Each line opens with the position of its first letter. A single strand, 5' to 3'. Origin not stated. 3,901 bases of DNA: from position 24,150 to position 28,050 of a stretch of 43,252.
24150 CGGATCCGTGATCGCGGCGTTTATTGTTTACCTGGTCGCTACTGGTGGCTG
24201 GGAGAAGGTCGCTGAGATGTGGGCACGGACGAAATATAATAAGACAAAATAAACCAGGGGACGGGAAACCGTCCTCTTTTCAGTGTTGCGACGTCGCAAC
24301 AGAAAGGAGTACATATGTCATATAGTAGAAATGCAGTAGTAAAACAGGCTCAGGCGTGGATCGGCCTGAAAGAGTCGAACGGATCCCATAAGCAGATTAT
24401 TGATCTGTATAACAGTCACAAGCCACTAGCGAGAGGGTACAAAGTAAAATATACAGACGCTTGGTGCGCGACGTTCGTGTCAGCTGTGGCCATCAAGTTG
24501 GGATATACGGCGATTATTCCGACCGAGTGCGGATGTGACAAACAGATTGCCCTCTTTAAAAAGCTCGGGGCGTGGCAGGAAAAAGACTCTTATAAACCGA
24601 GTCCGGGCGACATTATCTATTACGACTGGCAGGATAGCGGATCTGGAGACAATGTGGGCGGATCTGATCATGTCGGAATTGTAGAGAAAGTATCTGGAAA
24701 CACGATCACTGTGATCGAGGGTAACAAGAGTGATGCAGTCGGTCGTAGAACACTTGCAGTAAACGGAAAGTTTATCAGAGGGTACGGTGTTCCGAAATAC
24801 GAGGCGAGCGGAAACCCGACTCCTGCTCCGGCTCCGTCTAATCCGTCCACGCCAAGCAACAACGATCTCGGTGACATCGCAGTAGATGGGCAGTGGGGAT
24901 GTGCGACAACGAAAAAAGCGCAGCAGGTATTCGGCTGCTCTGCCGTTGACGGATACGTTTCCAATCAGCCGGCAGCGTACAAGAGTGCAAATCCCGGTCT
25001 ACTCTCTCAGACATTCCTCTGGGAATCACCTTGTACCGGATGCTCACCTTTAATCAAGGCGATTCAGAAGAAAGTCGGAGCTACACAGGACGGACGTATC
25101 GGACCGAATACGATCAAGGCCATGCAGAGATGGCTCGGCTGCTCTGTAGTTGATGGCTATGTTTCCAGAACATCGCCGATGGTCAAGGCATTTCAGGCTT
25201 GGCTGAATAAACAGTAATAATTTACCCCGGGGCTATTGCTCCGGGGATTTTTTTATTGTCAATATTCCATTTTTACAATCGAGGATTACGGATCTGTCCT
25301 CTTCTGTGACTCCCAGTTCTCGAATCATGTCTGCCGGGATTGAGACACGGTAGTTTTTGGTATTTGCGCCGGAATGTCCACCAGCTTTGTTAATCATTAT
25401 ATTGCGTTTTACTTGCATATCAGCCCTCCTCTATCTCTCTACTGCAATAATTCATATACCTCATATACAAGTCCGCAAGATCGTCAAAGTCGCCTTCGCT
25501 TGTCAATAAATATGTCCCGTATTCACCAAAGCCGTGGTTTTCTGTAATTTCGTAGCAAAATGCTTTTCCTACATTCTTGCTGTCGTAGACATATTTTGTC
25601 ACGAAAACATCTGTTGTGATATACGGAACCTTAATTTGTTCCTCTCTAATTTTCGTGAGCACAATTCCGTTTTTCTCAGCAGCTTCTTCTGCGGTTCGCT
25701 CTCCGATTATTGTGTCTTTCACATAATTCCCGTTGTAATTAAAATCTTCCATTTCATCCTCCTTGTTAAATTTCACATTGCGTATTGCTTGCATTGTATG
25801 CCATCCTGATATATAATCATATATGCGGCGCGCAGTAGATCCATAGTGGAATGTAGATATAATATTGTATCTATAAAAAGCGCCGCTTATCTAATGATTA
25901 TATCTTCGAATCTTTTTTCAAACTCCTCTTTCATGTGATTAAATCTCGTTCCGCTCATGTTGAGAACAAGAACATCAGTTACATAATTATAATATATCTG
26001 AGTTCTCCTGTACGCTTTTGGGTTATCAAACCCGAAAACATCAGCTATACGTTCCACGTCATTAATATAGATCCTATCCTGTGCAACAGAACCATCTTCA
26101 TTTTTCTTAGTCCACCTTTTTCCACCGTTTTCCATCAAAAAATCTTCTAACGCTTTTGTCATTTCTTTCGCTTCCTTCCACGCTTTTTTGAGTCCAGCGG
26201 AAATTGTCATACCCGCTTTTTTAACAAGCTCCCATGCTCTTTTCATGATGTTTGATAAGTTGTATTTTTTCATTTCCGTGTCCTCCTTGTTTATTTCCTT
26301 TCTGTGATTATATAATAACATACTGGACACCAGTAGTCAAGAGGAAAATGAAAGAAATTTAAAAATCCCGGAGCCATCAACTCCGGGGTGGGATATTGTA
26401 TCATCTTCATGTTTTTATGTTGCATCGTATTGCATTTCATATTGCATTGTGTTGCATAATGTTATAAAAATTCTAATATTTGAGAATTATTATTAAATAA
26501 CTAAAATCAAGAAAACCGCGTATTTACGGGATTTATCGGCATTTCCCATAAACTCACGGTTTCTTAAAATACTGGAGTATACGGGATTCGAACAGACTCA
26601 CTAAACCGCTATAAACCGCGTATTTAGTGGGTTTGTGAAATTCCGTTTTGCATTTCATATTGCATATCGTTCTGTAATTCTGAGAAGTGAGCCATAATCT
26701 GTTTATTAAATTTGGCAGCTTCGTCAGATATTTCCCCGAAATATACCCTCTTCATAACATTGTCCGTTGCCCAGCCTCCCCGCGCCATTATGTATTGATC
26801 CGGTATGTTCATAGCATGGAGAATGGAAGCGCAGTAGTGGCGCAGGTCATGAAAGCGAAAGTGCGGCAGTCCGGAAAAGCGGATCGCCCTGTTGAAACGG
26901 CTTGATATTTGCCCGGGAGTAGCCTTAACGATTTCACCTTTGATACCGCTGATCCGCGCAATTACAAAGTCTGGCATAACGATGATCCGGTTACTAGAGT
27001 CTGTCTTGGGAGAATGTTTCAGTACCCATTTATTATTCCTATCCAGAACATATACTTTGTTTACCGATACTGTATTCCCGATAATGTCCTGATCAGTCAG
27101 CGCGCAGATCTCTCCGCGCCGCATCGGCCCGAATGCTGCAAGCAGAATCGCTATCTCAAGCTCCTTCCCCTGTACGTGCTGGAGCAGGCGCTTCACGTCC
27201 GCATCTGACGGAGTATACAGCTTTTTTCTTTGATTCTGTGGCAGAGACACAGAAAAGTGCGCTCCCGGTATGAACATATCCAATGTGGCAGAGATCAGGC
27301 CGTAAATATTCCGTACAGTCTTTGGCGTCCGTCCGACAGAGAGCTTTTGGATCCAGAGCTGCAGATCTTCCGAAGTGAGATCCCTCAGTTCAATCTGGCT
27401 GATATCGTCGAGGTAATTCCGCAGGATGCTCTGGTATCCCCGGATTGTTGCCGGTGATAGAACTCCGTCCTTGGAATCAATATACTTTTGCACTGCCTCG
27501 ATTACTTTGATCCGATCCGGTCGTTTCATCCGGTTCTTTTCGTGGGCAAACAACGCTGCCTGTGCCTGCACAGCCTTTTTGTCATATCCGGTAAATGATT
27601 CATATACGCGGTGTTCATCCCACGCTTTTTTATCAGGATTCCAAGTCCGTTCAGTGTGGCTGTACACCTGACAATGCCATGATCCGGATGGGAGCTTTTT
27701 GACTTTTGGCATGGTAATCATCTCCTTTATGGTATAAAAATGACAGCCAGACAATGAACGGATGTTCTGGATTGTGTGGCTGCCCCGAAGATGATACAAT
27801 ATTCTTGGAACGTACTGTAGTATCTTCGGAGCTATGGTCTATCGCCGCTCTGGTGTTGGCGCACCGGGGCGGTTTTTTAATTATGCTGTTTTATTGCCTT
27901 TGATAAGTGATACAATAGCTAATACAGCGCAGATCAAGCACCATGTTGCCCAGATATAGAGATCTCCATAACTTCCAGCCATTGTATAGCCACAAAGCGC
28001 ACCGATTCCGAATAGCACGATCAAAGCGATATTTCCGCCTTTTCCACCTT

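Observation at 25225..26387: Autonomous three-gene minus-strand operon between endolysin and attP: two unknown small proteins plus an AbrB/SpoVT-fold protein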

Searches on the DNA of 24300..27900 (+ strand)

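Call 7: search_dna_similar(query=window:24300-27900:+, collection=phages, mode=near, max_rows=20)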
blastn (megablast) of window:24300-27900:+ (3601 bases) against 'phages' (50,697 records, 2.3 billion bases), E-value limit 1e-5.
Records with a match: 2; places in all: 2; records where one place covers at least 80% of the query: 0.
Best place of each record, by identity: 80-90% 2.
By first word of the organism name: Bacteriophage 2.
By host as written in the record: - 2.
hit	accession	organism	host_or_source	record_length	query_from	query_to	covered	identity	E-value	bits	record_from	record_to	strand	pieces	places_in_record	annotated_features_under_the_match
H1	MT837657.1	Bacteriophage sp.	human fecal samples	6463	1863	1976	3%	86.0%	3e-24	121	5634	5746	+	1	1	record has no annotation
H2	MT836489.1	Bacteriophage sp.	human fecal samples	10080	3433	3533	3%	82.5%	1e-13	86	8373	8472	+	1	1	record has no annotation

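Call 90: search_rna_families(source=window, start=25100, end=26750, threshold=evalue, max_evalue=1)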
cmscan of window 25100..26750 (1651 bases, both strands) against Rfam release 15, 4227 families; matches with E-value up to 1: 4.
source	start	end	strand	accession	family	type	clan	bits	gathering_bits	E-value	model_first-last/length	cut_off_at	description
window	25173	25254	+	RF02837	anti-hemB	Gene; sRNA;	-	24.2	49.5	0.0056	1-81/81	no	Burkholderia RNA 7 (anti-hemB)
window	25962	26012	-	RF01433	snoR137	Gene; snRNA; snoRNA; HACA-box;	-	23.1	44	0.31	10-59/146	no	small nucleolar RNA snoR137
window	26563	26658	+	RF02436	SpF43_sRNA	Gene; sRNA;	-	19.7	70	0.84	1-99/99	no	Streptococcus sRNA SpF43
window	26273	26373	-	RF00648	MIR396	Gene; miRNA;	-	19.4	80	0.94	1-118/118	no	MIR396 microRNA precursor family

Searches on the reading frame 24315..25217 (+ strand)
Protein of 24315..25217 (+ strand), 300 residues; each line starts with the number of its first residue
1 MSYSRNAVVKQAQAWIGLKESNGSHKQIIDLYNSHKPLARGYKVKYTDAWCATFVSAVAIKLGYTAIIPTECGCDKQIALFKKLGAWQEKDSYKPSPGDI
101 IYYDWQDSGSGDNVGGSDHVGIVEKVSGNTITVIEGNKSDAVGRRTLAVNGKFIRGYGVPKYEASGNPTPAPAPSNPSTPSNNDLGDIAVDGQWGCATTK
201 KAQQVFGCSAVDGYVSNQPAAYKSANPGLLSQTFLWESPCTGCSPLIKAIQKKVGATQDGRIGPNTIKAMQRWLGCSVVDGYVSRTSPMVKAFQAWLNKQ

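Call 68: search_protein_families(library=pfam, proteins=[window:24315-25217:+], max_evalue=0.001)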
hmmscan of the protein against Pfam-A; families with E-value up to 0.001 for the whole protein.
window:24315-25217:+ (300 aa): 2 families
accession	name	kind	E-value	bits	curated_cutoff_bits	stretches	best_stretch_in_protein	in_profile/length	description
PF05257.22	CHAP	-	9.6e-13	48.9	26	1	46-137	6-81/81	CHAP domain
PF01471.23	PG_binding_1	-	0.00046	20.7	23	0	247-270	34-57/57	Putative peptidoglycan binding domain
